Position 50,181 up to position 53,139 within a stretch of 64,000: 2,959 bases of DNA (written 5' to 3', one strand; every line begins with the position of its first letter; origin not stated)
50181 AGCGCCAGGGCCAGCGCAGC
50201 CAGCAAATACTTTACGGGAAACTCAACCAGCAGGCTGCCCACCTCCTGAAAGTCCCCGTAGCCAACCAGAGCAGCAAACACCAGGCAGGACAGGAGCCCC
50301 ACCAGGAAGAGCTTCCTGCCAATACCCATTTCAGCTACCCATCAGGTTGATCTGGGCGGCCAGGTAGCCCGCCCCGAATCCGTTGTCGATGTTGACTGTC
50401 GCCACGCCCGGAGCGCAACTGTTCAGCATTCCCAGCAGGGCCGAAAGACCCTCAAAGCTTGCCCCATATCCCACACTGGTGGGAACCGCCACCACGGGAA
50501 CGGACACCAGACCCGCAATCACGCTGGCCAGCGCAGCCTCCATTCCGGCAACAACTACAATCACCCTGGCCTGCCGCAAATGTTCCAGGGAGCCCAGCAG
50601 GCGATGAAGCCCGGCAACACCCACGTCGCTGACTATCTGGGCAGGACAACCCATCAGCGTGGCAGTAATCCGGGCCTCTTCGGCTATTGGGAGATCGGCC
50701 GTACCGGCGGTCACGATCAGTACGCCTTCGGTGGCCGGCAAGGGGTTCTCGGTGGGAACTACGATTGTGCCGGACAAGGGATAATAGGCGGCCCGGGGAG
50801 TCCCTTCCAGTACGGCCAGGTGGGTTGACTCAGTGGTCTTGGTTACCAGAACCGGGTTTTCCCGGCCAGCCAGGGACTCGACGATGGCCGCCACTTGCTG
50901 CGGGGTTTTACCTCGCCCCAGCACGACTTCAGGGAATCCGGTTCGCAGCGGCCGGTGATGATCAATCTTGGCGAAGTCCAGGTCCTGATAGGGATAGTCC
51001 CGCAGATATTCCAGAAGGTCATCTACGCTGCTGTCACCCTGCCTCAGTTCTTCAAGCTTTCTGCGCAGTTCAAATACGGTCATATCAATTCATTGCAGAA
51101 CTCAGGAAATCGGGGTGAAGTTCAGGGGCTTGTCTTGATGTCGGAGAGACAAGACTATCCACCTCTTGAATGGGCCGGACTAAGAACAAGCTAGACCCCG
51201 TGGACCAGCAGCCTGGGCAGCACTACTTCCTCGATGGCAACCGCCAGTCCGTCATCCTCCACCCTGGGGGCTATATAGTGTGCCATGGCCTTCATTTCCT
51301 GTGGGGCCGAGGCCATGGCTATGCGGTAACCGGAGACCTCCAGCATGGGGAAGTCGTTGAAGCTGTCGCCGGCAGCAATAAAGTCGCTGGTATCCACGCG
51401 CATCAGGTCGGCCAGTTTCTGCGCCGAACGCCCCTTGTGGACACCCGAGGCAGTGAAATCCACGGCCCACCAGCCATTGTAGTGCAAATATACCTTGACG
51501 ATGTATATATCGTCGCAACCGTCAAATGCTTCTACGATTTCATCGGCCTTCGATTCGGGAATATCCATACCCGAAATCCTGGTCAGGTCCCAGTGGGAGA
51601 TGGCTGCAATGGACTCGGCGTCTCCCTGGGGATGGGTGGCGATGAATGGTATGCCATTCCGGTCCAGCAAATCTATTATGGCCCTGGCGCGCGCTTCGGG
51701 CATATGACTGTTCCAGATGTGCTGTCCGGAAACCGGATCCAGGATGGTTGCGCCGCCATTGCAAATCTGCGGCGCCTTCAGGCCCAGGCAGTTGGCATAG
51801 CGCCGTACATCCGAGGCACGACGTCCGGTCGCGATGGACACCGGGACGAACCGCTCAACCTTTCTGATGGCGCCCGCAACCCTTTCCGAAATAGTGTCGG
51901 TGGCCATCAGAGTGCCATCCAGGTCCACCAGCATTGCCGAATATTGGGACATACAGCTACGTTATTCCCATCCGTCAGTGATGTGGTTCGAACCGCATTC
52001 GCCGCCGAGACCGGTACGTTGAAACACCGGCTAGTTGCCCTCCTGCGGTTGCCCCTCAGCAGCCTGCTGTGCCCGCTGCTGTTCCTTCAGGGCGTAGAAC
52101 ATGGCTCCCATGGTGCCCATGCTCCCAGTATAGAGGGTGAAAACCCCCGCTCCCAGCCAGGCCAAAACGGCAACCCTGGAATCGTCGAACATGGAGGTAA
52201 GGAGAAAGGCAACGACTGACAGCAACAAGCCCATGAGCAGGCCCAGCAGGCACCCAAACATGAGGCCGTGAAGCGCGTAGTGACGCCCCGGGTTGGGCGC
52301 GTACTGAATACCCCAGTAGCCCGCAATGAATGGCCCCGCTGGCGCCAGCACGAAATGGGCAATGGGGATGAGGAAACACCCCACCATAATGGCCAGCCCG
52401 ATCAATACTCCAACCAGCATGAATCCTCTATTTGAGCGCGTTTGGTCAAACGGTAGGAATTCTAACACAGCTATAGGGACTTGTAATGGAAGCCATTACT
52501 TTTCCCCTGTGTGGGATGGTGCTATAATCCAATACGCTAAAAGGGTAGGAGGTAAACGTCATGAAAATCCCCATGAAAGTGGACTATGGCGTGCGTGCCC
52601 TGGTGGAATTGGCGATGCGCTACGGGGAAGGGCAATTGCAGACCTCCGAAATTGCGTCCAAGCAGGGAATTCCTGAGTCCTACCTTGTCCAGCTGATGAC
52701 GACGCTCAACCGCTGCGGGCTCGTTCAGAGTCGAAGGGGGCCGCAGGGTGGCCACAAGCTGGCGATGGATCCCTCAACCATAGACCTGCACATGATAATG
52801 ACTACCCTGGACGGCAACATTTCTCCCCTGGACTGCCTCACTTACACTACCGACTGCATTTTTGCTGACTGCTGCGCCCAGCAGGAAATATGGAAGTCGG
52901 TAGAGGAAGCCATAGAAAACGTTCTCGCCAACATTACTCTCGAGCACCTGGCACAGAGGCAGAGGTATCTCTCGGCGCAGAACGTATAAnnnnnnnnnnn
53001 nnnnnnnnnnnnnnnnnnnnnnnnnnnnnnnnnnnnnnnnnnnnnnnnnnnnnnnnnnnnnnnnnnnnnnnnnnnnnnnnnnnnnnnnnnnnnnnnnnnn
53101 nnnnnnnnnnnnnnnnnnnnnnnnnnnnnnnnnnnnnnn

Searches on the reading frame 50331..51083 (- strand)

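Call 11: search_protein_families(library=pfam, proteins=[window:50331-51083:-])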
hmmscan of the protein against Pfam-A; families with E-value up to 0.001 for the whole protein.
window:50331-51083:- (250 aa): 1 family
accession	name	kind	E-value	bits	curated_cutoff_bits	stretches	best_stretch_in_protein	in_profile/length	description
PF00731.26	AIRC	-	4.7e-17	62.3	30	1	121-245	2-126/148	AIR carboxylase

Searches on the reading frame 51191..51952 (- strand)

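Call 11: search_protein_families(library=pfam, proteins=[window:51191-51952:-])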
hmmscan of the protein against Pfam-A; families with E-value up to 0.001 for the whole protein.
window:51191-51952:- (253 aa): 3 families
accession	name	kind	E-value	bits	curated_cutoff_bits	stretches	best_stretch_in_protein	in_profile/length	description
PF08282.18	Hydrolase_3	-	9.7e-38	130.8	20.9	2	138-240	153-255/255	haloacid dehalogenase-like hydrolase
PF05116.19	S6PP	-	4.1e-08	33.5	20.3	0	152-219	145-212/247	Sucrose-6F-phosphate phosphohydrolase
PF00702.32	Hydrolase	-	8.5e-06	26.7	26.4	1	5-208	2-191/191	haloacid dehalogenase-like hydrolase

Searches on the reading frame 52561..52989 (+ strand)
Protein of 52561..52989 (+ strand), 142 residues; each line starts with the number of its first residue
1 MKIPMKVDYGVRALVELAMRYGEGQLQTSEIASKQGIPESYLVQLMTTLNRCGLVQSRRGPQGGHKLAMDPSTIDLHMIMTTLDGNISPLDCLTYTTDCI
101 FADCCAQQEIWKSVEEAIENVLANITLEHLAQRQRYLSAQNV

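Call 11: search_protein_families(library=pfam, proteins=[window:52561-52989:+])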
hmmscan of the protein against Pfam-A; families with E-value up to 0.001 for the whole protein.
window:52561-52989:+ (142 aa): 2 families
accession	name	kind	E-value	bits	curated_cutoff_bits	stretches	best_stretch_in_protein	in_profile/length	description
PF02082.26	Rrf2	-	1.5e-35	122.7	30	1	6-132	4-131/132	Iron-dependent Transcriptional regulator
PF03444.21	HrcA_DNA-bdg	-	5.6e-05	23.2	21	1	12-66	11-64/79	Winged helix-turn-helix transcription repressor, HrcA DNA-binding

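Call 12: search_protein_families(library=ncbifam, proteins=[window:52561-52989:+])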
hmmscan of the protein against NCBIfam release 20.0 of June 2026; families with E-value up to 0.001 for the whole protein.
window:52561-52989:+ (142 aa): 7 families
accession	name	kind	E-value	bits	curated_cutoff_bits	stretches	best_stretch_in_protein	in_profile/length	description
TIGR00738.1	rrf2_super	superfamily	1.8e-35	121.7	73.3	1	1-131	1-131/132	Rrf2 family transcriptional regulator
NF047409.1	Cys_reg_CymR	equivalog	5.8e-26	91.3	195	1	1-135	1-128/139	cysteine metabolism transcriptional regulator CymR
TIGR02010.1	IscR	equivalog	4.8e-25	87.9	207.55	1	1-134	1-133/135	Fe-S cluster assembly transcriptional regulator IscR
NF008110.0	PRK10857.1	equivalog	1.5e-21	76.9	275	1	1-137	1-136/164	Fe-S cluster assembly transcriptional regulator IscR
TIGR02944.1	suf_reg_Xantho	equivalog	6e-19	68.7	110.65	1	2-128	3-128/130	SUF system Fe-S cluster assembly regulator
NF008886.0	PRK11920.1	equivalog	1.6e-14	53.8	193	1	1-135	1-135/153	iron-responsive transcriptional regulator RirA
NF008240.0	PRK11014.1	equivalog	1e-10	41.8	182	1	6-135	6-132/141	nitric oxide-sensing transcriptional repressor NsrR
